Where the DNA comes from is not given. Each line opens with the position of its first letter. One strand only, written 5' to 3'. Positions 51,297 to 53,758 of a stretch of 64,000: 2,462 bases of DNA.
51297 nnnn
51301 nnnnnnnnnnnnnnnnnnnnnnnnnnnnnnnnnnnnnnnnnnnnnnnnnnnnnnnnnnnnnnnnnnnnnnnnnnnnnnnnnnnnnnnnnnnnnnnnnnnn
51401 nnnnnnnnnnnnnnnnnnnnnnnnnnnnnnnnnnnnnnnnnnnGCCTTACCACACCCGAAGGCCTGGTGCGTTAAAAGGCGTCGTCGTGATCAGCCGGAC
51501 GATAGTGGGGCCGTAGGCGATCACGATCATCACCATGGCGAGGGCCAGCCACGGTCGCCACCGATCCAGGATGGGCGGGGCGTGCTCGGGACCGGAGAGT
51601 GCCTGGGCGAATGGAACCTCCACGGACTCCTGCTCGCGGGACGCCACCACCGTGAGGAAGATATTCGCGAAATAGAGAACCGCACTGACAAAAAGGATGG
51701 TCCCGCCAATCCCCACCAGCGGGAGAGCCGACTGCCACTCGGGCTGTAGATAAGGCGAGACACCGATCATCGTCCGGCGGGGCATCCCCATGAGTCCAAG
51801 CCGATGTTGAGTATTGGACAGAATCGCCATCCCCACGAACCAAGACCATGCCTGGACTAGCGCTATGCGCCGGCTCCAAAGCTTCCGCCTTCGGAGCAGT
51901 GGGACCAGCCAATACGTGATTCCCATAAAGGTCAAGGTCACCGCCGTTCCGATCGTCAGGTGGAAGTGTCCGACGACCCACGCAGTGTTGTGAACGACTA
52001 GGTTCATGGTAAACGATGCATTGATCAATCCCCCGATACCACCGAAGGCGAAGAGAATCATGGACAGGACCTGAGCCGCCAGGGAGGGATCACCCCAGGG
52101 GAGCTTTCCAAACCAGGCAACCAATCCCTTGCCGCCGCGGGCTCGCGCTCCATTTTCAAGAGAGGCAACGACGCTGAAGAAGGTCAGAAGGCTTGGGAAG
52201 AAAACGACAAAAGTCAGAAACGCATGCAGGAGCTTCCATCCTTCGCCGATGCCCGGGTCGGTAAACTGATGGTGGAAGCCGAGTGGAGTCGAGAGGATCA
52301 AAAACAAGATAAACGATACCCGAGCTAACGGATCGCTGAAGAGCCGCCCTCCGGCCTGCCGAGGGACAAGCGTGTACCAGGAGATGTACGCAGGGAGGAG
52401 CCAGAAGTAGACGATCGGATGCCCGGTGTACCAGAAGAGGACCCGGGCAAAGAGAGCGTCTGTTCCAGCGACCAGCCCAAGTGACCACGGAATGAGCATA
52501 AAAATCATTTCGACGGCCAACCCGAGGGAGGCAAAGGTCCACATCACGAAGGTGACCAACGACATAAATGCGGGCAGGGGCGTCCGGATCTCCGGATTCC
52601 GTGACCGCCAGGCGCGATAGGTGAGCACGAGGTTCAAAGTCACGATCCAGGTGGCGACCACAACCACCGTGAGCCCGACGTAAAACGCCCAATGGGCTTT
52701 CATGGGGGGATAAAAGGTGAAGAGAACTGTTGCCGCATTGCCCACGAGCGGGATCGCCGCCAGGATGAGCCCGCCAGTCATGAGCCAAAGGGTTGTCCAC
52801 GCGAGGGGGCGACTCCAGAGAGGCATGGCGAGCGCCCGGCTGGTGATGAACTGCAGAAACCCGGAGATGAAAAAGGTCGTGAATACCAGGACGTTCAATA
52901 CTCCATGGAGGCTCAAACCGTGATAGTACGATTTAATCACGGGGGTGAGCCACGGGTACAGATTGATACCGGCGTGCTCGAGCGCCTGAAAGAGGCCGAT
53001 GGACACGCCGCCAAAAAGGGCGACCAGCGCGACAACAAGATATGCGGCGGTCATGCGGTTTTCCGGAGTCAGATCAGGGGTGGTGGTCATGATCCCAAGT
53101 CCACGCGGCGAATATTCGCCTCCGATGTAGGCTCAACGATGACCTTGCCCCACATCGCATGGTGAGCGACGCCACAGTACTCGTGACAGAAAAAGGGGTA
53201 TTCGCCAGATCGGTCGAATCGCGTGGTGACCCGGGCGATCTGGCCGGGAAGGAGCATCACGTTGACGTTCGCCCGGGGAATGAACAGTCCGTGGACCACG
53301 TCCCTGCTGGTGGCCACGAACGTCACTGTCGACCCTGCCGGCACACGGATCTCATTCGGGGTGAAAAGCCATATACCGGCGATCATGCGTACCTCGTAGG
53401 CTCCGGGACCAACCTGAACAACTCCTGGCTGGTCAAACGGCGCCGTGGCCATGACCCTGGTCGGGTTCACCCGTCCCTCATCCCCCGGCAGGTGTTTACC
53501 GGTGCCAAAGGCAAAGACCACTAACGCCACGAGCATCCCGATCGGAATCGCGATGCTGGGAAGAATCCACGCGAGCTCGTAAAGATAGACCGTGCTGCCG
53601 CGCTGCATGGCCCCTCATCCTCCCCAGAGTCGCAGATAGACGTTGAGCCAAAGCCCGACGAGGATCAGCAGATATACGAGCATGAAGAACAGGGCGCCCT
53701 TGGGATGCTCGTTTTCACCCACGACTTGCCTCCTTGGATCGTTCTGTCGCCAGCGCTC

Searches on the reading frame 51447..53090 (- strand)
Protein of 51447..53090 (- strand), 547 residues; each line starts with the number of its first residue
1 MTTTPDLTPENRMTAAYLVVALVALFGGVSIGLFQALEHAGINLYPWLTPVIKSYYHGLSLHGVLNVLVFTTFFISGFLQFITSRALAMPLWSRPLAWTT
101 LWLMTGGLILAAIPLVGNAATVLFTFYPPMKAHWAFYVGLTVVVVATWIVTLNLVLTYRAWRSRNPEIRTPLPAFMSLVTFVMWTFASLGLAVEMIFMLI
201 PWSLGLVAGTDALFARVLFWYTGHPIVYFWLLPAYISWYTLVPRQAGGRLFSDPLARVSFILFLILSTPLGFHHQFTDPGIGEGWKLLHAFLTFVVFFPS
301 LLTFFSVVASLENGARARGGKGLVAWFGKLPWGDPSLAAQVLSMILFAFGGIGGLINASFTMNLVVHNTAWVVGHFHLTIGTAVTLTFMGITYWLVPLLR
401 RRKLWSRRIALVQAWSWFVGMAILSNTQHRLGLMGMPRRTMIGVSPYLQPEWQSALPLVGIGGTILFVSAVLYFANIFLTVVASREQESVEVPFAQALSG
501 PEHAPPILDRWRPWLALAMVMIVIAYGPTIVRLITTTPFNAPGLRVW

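Call 11: search_protein_families(library=pfam, proteins=[window:51447-53090:-], max_evalue=0.001)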
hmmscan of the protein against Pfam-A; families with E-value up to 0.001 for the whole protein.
window:51447-53090:- (547 aa): 1 family
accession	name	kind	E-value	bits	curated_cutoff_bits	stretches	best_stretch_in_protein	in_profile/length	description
PF00115.25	COX1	-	1.1e-89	301.7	34.8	1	13-464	2-435/436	Cytochrome C and Quinol oxidase polypeptide I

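Call 77: search_protein_families(library=ncbifam, proteins=[window:51447-53090:-], max_evalue=0.001)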
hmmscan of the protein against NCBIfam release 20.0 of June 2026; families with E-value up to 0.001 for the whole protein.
window:51447-53090:- (547 aa): 8 families
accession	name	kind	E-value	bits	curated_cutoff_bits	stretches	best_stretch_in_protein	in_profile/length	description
TIGR02891.1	CtaD_CoxA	equivalog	1.2e-33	116.6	670.75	1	12-488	9-476/504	cytochrome c oxidase subunit I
NF041075.1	quin_ox_SoxB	equivalog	9.2e-20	71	700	1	51-473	35-452/468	proton pump complex quinol oxidase subunit SoxB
NF050116.1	cyt_aa3_Actin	exception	2.4e-17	63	880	1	15-493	13-481/522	aa3-type cytochrome oxidase subunit I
TIGR02843.1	CyoB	equivalog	4.1e-16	58.6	1020.35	1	11-486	54-524/646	cytochrome o ubiquinol oxidase subunit I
TIGR02882.1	QoxB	equivalog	3.7e-11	42.2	1015.5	1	12-484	52-517/643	cytochrome aa3 quinol oxidase subunit I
TIGR00780.1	ccoN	equivalog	3e-10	39.6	583.15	1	28-489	22-466/474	cytochrome-c oxidase, cbb3-type subunit I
NF011592.0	PRK15017.1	equivalog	2.6e-07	29.8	1271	1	11-487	55-525/663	cytochrome o ubiquinol oxidase subunit I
NF011053.0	PRK14485.1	subfamily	0.0005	18.4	1080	0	18-514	19-492/716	putative bifunctional cbb3-type cytochrome c oxidase subunit I/II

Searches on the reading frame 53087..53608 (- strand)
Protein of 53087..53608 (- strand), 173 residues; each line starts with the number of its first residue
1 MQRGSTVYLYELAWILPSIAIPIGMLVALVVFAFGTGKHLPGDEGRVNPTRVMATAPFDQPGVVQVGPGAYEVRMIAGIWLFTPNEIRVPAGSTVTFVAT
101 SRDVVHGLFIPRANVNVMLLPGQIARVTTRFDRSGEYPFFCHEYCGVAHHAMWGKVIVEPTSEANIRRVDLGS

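Call 11: search_protein_families(library=pfam, proteins=[window:53087-53608:-], max_evalue=0.001)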
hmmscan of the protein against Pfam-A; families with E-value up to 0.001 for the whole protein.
window:53087-53608:- (173 aa): 3 families
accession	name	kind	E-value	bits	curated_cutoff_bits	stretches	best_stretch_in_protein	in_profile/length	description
PF00116.26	COX2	-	2.6e-10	40.7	22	1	83-152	44-113/120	Cytochrome C oxidase subunit II, periplasmic domain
PF13473.12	Cupredoxin_1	-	6.4e-07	29.8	27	1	82-158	32-104/104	Cupredoxin-like domain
PF00127.26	Copper-bind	-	0.0005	20.9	21.2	0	81-159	13-99/99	Copper binding proteins, plastocyanin/azurin family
